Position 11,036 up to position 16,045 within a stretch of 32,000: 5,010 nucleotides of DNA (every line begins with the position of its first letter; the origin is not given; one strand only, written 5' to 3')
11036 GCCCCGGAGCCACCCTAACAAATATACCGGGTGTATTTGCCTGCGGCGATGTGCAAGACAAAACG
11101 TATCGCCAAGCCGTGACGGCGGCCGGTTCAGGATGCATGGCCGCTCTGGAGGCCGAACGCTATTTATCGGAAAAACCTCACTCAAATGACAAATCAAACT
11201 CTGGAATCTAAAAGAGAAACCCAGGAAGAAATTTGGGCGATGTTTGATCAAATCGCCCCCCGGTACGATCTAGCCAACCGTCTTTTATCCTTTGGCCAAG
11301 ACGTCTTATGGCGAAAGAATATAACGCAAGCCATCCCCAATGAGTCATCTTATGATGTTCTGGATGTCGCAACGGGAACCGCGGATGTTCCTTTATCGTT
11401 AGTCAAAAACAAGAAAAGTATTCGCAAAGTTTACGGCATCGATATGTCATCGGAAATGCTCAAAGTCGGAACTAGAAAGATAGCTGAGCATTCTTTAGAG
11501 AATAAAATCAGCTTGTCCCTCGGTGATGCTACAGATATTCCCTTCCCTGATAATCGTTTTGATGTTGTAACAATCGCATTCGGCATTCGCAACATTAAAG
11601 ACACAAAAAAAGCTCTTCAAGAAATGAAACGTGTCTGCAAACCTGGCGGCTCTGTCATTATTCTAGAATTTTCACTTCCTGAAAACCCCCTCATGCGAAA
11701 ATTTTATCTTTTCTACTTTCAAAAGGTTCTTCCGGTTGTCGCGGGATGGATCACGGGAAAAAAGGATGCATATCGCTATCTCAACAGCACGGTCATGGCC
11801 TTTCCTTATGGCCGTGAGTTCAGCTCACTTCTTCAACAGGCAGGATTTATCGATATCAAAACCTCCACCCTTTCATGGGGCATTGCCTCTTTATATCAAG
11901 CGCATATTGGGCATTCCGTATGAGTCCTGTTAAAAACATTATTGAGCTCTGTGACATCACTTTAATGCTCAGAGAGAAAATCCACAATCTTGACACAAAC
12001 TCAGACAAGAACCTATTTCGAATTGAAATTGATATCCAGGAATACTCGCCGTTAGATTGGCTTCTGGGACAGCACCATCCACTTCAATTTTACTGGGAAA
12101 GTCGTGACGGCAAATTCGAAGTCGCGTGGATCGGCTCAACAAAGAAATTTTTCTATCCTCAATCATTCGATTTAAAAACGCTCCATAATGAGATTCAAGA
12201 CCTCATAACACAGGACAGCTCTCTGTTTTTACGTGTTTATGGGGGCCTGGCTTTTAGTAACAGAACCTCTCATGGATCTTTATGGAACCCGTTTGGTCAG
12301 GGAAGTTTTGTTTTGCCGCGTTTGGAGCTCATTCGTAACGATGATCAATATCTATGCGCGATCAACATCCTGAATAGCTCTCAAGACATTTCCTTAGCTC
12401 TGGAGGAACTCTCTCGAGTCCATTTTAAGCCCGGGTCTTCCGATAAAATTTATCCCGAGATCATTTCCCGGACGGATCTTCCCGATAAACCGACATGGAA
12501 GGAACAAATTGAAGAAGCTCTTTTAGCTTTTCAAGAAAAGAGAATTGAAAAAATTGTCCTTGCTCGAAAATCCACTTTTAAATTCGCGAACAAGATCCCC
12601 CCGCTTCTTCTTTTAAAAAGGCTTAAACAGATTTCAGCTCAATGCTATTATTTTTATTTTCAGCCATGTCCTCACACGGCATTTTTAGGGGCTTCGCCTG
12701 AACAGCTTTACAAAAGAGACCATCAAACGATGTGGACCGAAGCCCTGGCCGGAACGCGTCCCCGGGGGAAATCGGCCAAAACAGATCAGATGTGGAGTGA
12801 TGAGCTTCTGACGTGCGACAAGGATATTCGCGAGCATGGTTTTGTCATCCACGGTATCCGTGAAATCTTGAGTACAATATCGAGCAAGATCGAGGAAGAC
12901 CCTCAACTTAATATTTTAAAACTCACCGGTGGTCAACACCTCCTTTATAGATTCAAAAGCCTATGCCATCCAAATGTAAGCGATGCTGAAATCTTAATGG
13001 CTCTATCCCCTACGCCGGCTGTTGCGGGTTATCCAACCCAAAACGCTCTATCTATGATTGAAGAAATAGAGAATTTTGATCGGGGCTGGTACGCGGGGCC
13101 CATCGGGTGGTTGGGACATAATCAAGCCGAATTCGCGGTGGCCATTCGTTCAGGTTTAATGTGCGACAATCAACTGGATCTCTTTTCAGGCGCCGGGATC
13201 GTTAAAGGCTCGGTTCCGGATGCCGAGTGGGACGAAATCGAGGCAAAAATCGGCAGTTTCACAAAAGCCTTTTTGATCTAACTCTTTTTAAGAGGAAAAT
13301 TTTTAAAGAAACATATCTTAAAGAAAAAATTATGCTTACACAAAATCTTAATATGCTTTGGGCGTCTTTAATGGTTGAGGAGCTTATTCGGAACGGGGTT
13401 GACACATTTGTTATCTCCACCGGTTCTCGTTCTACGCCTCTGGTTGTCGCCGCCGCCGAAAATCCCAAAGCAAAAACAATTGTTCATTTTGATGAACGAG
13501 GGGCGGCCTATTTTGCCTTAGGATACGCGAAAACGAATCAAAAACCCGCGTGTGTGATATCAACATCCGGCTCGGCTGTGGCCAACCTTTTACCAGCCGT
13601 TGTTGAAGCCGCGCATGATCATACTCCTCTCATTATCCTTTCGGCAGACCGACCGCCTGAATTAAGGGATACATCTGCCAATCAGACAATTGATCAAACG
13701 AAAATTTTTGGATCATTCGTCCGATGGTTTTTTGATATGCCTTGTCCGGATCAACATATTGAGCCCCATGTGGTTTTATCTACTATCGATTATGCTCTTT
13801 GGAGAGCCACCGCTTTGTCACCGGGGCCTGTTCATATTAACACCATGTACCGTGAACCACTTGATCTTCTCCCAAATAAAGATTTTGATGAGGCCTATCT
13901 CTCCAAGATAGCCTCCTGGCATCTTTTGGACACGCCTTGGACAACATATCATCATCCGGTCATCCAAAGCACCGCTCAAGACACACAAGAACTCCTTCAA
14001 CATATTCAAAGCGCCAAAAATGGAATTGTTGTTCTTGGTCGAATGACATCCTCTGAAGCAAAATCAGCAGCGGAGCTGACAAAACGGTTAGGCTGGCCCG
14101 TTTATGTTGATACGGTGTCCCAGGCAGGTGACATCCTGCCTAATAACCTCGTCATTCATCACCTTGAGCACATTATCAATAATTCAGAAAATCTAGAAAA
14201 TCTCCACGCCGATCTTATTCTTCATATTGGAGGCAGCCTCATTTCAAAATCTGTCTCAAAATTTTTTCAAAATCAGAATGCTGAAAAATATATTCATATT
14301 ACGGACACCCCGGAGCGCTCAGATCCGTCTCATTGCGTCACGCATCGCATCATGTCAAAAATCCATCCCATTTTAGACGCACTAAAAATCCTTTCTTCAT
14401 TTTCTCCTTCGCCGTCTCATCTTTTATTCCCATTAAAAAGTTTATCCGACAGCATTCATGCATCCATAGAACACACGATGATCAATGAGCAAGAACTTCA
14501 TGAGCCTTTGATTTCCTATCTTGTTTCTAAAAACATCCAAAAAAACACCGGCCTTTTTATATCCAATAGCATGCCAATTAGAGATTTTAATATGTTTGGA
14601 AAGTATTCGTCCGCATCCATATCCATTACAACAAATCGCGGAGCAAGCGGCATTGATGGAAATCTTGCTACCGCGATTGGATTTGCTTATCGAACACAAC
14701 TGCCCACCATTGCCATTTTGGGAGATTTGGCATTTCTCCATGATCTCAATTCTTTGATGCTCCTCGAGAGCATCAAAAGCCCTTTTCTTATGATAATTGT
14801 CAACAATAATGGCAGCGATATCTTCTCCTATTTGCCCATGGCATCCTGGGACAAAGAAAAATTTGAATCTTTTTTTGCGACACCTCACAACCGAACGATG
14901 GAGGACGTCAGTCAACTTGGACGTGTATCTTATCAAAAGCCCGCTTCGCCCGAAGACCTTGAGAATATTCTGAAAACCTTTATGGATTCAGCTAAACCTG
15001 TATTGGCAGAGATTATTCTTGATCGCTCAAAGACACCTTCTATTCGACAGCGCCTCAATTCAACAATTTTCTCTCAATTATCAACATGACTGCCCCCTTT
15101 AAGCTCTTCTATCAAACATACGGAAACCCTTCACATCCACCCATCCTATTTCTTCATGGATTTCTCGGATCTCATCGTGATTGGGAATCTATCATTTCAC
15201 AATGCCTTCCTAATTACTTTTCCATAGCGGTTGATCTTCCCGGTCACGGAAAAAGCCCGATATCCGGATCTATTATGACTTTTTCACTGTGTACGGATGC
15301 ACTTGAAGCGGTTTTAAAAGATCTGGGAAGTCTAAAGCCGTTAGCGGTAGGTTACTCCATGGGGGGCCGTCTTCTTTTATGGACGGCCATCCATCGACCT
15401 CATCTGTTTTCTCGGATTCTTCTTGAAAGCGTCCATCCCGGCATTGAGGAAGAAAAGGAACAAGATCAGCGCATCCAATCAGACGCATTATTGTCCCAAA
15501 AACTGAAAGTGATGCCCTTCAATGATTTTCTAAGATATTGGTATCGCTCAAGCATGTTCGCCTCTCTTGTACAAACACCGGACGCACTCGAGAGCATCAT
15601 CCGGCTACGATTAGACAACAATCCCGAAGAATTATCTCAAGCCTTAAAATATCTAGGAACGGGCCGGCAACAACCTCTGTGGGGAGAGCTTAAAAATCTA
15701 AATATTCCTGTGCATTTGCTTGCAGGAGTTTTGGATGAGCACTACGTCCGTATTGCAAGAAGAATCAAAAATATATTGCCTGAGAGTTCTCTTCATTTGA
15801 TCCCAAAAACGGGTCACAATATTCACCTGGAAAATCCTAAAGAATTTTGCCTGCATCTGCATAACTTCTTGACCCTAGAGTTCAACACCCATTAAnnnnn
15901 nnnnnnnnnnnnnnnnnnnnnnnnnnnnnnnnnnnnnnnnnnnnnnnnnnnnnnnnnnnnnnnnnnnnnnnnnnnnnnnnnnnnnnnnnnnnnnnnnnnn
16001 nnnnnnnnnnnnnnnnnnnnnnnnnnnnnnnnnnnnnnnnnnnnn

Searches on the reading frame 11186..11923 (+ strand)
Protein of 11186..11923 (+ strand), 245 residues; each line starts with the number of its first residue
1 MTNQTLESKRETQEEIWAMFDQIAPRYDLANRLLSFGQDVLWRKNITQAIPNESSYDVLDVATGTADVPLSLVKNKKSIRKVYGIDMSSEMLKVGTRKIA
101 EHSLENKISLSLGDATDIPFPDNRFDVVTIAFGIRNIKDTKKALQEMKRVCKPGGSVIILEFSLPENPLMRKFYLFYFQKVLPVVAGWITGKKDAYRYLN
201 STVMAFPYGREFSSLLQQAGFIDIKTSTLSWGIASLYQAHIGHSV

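Call 51: search_protein_families(library=pfam, proteins=[window:11186-11923:+], max_evalue=0.001)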
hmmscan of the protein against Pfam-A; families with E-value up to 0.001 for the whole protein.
window:11186-11923:+ (245 aa): 11 families
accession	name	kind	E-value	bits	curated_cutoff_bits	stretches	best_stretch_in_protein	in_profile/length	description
PF01209.24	Ubie_methyltran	-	1.1e-60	205.3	20.1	1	13-238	6-230/233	ubiE/COQ5 methyltransferase family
PF08241.18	Methyltransf_11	-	1.1e-20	74.4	21.2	1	59-159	1-95/95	Methyltransferase domain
PF13649.12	Methyltransf_25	-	2.9e-20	73.2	27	1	58-155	1-97/97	Methyltransferase domain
PF13847.12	Methyltransf_31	-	1.6e-19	70.5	27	1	53-167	2-121/145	Methyltransferase domain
PF13489.12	Methyltransf_23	-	2.2e-11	44.2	27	1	41-221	8-159/164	Methyltransferase domain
PF08242.18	Methyltransf_12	-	3e-10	41.2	30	1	59-156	1-97/98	Methyltransferase domain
PF12847.13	Methyltransf_18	-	1e-06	29.3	27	1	46-131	8-89/151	Methyltransferase domain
PF07021.18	MetW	-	0.00015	21.9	21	1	46-152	7-103/193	Methionine biosynthesis protein MetW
PF12147.14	Methyltransf_20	-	0.00051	19.7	21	0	41-117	120-197/309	Putative methyltransferase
PF04816.18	TrmK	-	0.00055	20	27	1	59-133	2-76/205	tRNA (adenine(22)-N(1))-methyltransferase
PF09243.16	Rsm22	-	0.00095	19.1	23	0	44-161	24-140/275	Mitochondrial small ribosomal subunit Rsm22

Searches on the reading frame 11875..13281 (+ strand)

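Call 51: search_protein_families(library=pfam, proteins=[window:11875-13281:+], max_evalue=0.001)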
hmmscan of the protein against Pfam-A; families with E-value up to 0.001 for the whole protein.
window:11875-13281:+ (468 aa): 1 family
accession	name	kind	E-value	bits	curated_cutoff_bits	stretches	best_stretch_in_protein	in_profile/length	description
PF00425.24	Chorismate_bind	-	1.7e-68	231.4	27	1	205-458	2-257/257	chorismate binding enzyme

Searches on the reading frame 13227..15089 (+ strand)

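Call 51: search_protein_families(library=pfam, proteins=[window:13227-15089:+], max_evalue=0.001)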
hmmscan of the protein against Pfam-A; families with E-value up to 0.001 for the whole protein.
window:13227-15089:+ (620 aa): 4 families
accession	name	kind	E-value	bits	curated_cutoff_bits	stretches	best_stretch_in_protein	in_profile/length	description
PF16582.11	TPP_enzyme_M_2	-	1.8e-26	93.6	30.1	1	223-445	2-208/208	Middle domain of thiamine pyrophosphate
PF02776.23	TPP_enzyme_N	-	7.6e-26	90.7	26.8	1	46-159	4-118/119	Thiamine pyrophosphate enzyme, N-terminal TPP binding domain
PF00205.28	TPP_enzyme_M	-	1.4e-08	35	30.4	1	254-386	2-137/137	Thiamine pyrophosphate enzyme, central domain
PF02775.26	TPP_enzyme_C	-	1.3e-06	28.8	21.9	1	472-595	26-150/151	Thiamine pyrophosphate enzyme, C-terminal TPP binding domain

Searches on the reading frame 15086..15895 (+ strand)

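Call 51: search_protein_families(library=pfam, proteins=[window:15086-15895:+], max_evalue=0.001)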
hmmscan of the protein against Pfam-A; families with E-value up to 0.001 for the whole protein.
window:15086-15895:+ (269 aa): 3 families
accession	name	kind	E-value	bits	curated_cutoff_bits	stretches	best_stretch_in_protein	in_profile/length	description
PF00561.26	Abhydrolase_1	-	9.7e-24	84.8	25.8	1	18-251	1-245/245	alpha/beta hydrolase fold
PF12697.13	Abhydrolase_6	-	1.4e-17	65.5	26.3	1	20-254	1-214/217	Alpha/beta hydrolase family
PF12146.15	Hydrolase_4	-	1.5e-05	24.8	27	1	20-249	7-237/239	Serine aminopeptidase, S33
